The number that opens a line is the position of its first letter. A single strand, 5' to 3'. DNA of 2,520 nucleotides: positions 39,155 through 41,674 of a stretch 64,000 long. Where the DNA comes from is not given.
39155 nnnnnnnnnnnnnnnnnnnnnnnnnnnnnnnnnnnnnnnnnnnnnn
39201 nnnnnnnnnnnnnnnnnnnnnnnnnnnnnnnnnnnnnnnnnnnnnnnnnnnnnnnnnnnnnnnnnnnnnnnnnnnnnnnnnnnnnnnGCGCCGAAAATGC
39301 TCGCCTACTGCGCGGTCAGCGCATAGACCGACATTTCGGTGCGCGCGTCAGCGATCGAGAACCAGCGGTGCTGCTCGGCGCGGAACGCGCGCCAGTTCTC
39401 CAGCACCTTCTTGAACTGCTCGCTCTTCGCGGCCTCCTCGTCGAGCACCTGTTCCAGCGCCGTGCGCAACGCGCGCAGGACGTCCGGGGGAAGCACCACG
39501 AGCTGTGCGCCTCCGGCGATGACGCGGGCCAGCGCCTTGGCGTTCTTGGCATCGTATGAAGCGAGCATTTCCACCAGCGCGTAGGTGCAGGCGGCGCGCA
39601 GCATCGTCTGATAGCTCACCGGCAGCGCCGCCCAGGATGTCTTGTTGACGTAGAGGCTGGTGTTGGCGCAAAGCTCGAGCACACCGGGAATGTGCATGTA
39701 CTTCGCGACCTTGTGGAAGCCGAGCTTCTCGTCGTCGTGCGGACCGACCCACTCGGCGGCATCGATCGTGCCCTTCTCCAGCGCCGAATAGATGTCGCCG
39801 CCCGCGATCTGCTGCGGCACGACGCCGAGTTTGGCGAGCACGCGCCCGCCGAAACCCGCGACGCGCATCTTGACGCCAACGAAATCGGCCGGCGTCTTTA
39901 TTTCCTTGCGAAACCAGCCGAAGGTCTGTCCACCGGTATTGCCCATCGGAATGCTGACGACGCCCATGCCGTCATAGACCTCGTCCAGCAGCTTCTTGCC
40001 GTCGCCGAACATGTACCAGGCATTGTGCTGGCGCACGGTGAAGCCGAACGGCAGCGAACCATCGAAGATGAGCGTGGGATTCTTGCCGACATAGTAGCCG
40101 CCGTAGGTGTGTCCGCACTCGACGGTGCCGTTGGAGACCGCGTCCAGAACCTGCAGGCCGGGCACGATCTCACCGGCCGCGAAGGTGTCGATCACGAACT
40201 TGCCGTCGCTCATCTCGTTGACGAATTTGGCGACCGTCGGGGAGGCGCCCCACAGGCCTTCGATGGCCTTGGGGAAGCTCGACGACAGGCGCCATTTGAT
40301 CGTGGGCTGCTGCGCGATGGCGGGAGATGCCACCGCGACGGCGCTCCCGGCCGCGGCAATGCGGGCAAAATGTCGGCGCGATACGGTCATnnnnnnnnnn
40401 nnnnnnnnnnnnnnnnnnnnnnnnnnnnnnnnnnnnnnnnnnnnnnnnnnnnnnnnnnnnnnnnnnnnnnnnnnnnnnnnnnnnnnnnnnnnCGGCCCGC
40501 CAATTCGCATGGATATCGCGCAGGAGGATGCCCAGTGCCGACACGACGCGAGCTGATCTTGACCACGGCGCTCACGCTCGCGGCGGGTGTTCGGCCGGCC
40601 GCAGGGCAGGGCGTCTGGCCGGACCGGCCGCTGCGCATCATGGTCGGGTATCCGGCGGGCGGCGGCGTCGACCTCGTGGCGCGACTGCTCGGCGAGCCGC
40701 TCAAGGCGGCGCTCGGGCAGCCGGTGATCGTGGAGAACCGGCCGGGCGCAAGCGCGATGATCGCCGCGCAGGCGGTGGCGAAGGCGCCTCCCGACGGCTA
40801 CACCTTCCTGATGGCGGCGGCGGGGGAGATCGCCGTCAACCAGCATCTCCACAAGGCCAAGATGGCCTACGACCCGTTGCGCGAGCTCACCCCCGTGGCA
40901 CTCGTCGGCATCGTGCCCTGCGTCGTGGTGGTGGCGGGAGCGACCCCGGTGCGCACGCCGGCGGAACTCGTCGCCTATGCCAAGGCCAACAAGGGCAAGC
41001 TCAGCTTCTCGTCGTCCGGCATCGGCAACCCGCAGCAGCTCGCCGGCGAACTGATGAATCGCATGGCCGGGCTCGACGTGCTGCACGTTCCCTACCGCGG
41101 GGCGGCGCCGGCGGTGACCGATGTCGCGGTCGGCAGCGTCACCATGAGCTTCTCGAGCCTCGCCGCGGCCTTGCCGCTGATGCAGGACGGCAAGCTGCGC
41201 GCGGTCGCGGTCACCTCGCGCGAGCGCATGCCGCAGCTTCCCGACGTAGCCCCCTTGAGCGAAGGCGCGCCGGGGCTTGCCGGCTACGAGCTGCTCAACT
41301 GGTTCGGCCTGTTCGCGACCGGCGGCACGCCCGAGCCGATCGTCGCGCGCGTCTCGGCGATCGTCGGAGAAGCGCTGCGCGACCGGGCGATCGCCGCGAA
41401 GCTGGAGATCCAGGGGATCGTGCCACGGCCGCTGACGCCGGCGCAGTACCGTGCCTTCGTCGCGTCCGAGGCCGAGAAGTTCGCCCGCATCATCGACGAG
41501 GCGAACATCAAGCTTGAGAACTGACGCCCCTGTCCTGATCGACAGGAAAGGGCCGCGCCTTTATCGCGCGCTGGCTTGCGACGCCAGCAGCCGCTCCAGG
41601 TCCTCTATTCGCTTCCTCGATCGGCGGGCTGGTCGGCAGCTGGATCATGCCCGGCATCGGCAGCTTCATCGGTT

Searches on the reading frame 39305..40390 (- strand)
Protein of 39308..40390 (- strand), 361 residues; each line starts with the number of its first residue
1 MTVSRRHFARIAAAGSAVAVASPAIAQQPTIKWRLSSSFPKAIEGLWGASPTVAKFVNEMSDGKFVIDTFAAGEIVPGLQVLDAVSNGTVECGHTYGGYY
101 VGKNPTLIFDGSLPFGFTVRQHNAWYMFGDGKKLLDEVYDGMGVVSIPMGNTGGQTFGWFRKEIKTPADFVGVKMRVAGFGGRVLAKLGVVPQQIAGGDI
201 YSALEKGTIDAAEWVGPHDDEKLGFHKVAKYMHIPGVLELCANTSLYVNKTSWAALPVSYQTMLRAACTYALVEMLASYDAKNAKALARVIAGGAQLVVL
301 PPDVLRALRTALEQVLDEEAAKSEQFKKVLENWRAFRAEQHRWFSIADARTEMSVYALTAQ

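Call 31: search_protein_families(library=pfam, proteins=[window:39305-40342:-], max_evalue=0.001)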
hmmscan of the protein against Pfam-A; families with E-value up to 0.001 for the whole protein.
window:39305-40342:- (345 aa): 1 family
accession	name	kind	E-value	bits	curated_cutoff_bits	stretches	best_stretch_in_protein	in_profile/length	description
PF03480.18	DctP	-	2.8e-56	191.4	23.4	1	37-305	18-284/286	Bacterial extracellular solute-binding protein, family 7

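Call 78: find_encoding_contigs(protein=window:39308-40390:-, flank=10000, max_places=5)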
Protein window:39308-40390:- (361 aa): no gene with exactly this product is on record in the collection.

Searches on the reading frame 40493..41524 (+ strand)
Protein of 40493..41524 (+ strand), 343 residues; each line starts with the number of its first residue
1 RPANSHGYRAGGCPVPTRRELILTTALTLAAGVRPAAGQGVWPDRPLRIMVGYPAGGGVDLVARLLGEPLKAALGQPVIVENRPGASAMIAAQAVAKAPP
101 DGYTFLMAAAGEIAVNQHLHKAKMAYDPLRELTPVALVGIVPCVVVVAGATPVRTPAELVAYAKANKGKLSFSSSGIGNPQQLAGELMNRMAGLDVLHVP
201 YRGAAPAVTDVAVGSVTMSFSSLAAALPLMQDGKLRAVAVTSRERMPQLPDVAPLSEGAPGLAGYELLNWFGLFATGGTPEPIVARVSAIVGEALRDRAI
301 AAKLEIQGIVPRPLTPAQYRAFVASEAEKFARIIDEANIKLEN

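Call 31: search_protein_families(library=pfam, proteins=[window:40493-41524:+], max_evalue=0.001)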
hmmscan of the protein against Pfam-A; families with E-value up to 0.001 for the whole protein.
window:40493-41524:+ (343 aa): 1 family
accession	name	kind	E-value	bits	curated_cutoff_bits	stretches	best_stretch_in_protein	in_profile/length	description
PF03401.19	TctC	-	2.6e-62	211.3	27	1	62-338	1-273/274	Tripartite tricarboxylate transporter family receptor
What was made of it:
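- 40535..41524 (+): TctC/Bug-family solute receptor gene, the left-hand host-type neighbour, followed by hairpins. Pfam TctC, E = 2.6e-62 (call 31).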

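Call 35: find_related_loci(query=window:40544-41521:+, collection=genome_contigs, flank=10000)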
Query seq(326 aa) (326 aa) in genome_contigs; peptide patterns used: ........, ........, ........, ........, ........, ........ (x = any residue, [..] = any of these).
436 stretches matched a pattern; 225 encode a relative of the query (tblastn E <= 1e-3); the best 80 are kept; 80 distinct loci.
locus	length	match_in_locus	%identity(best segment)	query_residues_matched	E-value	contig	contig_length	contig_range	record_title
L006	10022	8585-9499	74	22-326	7e-153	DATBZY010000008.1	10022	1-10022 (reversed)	MAG TPA_asm: Pseudolabrys sp. isolate SMAG_U7631 k141_269712, whole genome shotgun sequence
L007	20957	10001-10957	72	7-325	6e-152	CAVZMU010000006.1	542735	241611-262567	MAG: uncultured Alphaproteobacteria bacterium isolate MFD02134.bin.2.172 genome assembly, contig: contig_42769, whole ge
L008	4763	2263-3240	74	1-326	5e-154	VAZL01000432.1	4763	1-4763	MAG: Alphaproteobacteria bacterium isolate AP_7 14_0903_12_30cm_scaffold_16212, whole genome shotgun sequence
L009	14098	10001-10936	73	13-324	1e-150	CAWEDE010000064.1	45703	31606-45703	MAG: uncultured Alphaproteobacteria bacterium isolate MFD04540.bin.2.19 genome assembly, contig: contig_68299, whole gen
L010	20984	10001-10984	76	1-326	6e-150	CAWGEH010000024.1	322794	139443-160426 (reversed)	MAG: uncultured Alphaproteobacteria bacterium isolate MFD02159.bin.1.34 genome assembly, contig: contig_48039, whole gen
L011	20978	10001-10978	71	4-326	2e-149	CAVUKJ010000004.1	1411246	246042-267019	MAG: uncultured Alphaproteobacteria bacterium isolate MFD01872.bin.1.83 genome assembly, contig: contig_29530, whole gen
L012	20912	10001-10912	73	22-325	2e-149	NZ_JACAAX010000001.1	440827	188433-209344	MAG: Rhodoplanes sp. isolate Cfx2-03 MAG3_1, whole genome shotgun sequence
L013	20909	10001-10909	75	22-324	4e-149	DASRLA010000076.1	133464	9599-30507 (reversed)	MAG TPA_asm: Pseudolabrys sp. isolate SMAG_U10176 k141_653962, whole genome shotgun sequence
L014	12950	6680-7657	74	1-326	1e-148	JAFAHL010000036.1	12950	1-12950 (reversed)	MAG: Hyphomicrobiales bacterium isolate CP_BE_BS_20 BE_BS_k147_5784111, whole genome shotgun sequence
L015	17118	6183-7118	71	15-326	3e-147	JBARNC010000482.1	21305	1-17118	MAG: Pseudolabrys sp. isolate MFD10948_ilm_asm_bin10 k127_117434, whole genome shotgun sequence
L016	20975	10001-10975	71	1-325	2e-147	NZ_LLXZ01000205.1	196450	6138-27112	Bradyrhizobium jicamae strain PAC68 contig_748, whole genome shotgun sequence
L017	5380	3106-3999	79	29-326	8e-148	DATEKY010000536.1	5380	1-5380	MAG TPA_asm: Xanthobacteraceae bacterium isolate SMAG_U8902 k141_1349470, whole genome shotgun sequence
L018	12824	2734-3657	71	19-326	1e-146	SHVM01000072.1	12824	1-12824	MAG: Pseudolabrys sp. isolate Baikal-deep-G38 BACOMB-40M-C1833, whole genome shotgun sequence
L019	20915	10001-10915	72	22-326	5e-146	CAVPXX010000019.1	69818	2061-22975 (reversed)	MAG: uncultured Alphaproteobacteria bacterium isolate MFD01872.bin.1.321 genome assembly, contig: contig_198574, whole g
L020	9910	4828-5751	72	19-326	5e-146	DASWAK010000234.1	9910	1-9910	MAG TPA_asm: Pseudolabrys sp. isolate SMAG_U2654 k141_406708, whole genome shotgun sequence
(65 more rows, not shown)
